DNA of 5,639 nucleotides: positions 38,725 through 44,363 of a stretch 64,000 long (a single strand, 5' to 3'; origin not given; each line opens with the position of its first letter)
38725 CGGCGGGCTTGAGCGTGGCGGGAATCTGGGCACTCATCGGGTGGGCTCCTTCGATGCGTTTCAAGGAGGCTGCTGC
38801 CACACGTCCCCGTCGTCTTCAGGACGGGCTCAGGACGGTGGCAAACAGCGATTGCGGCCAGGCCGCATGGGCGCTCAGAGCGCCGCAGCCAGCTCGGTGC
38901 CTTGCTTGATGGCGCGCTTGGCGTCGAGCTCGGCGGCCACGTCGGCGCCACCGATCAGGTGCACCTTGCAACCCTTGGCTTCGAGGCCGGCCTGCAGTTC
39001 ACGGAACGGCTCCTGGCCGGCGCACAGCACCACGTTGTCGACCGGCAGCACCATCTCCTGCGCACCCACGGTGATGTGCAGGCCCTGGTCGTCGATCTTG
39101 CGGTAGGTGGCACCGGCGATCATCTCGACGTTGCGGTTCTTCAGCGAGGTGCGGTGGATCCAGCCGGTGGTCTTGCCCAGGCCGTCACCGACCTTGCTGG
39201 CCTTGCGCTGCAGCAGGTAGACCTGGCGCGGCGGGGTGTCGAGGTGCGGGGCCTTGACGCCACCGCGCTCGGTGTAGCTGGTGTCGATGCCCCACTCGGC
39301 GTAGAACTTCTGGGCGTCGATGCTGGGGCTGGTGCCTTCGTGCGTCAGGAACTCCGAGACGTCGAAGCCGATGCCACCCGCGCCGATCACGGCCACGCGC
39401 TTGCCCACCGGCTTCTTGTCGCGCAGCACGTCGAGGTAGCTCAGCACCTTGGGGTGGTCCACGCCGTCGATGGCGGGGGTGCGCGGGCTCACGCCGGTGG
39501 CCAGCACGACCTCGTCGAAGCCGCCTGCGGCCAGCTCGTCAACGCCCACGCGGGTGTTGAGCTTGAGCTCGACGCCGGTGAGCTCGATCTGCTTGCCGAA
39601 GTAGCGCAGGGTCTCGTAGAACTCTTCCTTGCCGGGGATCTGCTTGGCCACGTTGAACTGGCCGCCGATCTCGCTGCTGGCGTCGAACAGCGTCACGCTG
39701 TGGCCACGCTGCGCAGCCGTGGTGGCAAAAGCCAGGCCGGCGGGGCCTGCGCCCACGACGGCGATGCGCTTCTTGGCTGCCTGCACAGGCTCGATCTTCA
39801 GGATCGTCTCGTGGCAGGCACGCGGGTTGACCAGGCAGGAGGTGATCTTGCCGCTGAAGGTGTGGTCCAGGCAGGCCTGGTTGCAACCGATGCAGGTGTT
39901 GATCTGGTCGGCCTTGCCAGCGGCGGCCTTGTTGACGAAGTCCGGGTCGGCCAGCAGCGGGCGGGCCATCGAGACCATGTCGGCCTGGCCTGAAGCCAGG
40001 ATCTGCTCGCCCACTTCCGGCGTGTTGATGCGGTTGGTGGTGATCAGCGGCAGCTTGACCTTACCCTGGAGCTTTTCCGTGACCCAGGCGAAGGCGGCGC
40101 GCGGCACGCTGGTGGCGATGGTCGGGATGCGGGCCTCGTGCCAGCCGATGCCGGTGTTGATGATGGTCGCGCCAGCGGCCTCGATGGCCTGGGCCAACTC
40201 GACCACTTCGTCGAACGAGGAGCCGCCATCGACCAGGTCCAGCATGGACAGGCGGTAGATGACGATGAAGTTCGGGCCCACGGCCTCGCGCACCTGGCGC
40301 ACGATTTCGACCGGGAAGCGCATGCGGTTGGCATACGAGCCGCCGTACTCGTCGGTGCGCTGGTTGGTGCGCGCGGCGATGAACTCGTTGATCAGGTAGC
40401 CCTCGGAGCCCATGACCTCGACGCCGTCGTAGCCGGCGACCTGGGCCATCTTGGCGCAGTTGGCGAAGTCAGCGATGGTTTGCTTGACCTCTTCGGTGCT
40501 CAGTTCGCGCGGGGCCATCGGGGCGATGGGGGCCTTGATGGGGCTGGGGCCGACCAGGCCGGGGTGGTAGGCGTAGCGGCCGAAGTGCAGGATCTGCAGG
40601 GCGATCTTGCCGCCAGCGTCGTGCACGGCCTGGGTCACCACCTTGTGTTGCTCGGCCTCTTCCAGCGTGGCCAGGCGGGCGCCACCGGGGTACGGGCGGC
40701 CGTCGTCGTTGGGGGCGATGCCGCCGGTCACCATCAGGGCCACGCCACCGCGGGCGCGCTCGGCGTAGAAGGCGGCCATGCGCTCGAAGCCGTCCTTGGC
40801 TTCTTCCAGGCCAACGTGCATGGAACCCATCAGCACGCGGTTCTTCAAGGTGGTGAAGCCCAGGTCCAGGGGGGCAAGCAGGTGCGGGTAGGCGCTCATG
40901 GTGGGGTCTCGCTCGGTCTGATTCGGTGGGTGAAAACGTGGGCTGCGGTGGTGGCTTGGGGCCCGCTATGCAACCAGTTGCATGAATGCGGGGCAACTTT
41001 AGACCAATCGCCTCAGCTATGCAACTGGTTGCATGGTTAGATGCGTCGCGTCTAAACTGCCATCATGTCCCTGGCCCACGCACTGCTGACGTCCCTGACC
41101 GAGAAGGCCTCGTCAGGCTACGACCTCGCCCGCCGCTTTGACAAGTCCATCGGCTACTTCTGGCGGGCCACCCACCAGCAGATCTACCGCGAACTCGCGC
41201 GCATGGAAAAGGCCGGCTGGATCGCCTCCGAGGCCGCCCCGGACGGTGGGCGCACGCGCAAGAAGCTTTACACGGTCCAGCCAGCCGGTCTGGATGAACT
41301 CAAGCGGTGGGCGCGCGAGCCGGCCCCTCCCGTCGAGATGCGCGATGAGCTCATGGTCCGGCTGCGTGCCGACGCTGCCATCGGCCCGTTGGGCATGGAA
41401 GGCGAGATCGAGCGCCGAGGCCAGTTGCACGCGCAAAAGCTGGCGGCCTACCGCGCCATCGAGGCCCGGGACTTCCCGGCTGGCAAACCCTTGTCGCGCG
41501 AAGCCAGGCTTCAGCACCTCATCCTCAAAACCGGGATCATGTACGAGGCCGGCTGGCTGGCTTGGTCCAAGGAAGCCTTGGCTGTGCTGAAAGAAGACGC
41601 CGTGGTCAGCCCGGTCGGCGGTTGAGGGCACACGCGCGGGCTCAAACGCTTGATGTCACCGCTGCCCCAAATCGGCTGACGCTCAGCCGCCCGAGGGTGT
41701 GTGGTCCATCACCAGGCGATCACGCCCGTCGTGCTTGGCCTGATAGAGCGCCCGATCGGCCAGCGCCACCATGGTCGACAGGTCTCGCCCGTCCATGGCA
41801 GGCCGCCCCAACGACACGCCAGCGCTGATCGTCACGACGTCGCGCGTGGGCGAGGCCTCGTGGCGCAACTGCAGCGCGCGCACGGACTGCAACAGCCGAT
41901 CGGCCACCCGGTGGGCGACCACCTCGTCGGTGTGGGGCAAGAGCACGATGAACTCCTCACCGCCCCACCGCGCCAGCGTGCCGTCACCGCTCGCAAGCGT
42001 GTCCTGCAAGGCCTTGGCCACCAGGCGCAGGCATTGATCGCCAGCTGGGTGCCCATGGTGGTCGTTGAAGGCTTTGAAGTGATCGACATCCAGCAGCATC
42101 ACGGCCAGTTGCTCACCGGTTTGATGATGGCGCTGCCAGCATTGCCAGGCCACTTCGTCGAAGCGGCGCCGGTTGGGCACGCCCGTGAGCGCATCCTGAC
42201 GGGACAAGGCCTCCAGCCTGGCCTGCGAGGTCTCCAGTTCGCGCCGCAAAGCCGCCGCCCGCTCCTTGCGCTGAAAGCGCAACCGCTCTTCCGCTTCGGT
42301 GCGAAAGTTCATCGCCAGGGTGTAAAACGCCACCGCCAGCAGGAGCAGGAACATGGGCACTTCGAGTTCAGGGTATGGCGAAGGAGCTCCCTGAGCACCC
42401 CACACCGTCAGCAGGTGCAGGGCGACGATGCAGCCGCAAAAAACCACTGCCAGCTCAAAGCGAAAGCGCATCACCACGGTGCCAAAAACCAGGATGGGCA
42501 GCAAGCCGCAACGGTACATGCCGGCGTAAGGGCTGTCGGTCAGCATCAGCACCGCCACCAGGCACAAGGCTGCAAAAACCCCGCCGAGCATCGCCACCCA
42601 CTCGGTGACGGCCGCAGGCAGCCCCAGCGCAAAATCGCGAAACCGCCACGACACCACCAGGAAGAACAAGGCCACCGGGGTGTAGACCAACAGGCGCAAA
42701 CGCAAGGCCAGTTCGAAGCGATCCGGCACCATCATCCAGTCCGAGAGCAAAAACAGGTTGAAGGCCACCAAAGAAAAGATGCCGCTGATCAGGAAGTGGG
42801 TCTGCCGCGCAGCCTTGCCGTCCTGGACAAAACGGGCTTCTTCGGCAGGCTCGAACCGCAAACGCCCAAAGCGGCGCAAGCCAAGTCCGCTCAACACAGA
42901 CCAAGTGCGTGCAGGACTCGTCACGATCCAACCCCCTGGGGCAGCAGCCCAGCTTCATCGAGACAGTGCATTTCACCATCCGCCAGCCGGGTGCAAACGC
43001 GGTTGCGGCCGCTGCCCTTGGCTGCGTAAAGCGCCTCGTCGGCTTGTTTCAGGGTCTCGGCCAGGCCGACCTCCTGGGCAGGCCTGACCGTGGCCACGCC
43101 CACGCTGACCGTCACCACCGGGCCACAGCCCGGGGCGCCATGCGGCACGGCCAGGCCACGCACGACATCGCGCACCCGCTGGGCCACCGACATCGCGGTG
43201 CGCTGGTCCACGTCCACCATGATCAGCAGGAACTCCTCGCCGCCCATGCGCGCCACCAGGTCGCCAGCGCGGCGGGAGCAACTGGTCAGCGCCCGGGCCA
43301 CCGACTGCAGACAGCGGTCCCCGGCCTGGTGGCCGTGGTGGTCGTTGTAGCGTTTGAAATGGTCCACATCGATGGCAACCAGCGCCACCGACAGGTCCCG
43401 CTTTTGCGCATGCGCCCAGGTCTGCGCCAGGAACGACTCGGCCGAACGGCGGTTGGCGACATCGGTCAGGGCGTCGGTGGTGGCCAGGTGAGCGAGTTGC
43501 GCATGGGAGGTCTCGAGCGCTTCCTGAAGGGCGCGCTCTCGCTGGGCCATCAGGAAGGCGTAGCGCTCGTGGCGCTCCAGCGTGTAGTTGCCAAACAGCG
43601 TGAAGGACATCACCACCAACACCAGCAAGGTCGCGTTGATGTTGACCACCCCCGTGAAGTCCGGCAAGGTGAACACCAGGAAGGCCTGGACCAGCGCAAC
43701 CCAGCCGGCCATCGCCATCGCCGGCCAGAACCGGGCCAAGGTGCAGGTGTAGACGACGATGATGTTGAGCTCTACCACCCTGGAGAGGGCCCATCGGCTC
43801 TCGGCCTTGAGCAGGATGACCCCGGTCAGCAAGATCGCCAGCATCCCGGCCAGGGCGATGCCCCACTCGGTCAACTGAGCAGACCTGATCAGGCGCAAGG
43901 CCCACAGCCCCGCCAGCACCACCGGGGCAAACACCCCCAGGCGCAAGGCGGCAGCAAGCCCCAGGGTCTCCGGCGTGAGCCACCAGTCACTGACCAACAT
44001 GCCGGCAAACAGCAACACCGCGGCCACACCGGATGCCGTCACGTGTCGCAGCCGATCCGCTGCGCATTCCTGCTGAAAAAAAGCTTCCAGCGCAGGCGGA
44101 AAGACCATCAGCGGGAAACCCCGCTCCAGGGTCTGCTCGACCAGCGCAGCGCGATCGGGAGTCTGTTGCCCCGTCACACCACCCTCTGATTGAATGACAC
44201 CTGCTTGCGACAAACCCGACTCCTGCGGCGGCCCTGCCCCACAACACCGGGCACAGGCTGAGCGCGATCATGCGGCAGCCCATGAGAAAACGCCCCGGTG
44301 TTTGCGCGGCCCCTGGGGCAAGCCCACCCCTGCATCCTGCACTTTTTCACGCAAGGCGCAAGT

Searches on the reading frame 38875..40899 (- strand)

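Call 14: search_protein_families(library=pfam, proteins=[window:38875-40899:-], max_evalue=0.00001)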
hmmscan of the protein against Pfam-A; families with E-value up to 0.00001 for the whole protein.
window:38875-40899:- (674 aa): 8 families
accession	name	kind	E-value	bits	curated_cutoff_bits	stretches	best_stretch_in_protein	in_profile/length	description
PF00724.26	Oxidored_FMN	-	2.9e-95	319.9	27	1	7-331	2-341/342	NADH:flavin oxidoreductase / NADH oxidase family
PF07992.20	Pyr_redox_2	-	1.9e-27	96.9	26.1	1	378-646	2-251/291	Pyridine nucleotide-disulphide oxidoreductase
PF00070.33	Pyr_redox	-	1.9e-10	41.5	22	0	378-415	1-38/82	Pyridine nucleotide-disulphide oxidoreductase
PF13450.12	NAD_binding_8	-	1.7e-09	38.2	21.9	1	381-416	1-36/68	NAD(P)-binding Rossmann-like domain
PF03486.20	HI0933_like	-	2.5e-06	27.6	50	1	378-417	2-41/244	HI0933-like protein Rossmann domain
PF13738.12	Pyr_redox_3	-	2.8e-06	27.3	30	0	381-406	2-28/305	Pyridine nucleotide-disulphide oxidoreductase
PF12831.13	FAD_oxidored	-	2.9e-06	27.3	27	1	379-415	2-38/416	FAD dependent oxidoreductase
PF00890.30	FAD_binding_2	-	5.9e-06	26.2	20.4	0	379-416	2-39/414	FAD binding domain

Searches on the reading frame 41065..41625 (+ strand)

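Call 14: search_protein_families(library=pfam, proteins=[window:41065-41625:+], max_evalue=0.00001)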
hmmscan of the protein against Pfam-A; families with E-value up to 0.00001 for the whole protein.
window:41065-41625:+ (186 aa): 2 families
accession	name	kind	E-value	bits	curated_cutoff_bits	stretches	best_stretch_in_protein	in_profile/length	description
PF10400.15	Vir_act_alpha_C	-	8.4e-23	81.3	22.4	1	92-176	1-78/78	Virulence activator alpha C-term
PF03551.20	PadR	-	1.2e-12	48.1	27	1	7-80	1-74/75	Transcriptional regulator PadR-like family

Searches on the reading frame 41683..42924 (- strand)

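Call 14: search_protein_families(library=pfam, proteins=[window:41683-42924:-], max_evalue=0.00001)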
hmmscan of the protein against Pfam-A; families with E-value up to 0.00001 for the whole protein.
window:41683-42924:- (413 aa): 1 family
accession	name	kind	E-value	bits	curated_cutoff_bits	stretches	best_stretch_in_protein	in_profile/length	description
PF00990.26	GGDEF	-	1.6e-46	158.5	23.8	1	243-403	3-161/161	Diguanylate cyclase, GGDEF domain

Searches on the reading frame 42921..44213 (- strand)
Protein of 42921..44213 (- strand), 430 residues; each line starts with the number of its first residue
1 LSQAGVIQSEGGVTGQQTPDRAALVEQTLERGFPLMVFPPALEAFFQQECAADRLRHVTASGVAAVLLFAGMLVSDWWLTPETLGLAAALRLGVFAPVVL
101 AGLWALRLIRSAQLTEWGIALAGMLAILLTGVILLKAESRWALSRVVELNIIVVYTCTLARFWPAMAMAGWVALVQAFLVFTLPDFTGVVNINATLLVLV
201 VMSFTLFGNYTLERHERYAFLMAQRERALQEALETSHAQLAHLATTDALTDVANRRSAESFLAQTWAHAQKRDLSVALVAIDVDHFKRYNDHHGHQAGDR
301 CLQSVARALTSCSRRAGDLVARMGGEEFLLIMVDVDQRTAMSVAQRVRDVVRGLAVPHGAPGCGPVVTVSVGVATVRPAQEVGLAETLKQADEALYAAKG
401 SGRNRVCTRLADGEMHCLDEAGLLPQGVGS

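Call 3: search_protein_families(library=pfam, proteins=[window:42921-44213:-], max_evalue=1)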
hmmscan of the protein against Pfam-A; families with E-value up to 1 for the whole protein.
window:42921-44213:- (430 aa): 2 families
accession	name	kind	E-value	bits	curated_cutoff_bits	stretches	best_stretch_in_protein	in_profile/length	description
PF00990.26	GGDEF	-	1.4e-47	161.9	23.8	1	244-405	1-161/161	Diguanylate cyclase, GGDEF domain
PF22335.1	Cas10-Cmr2_palm2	-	0.0055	17.3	27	1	277-407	3-133/133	Cas10/Cmr2, second palm domain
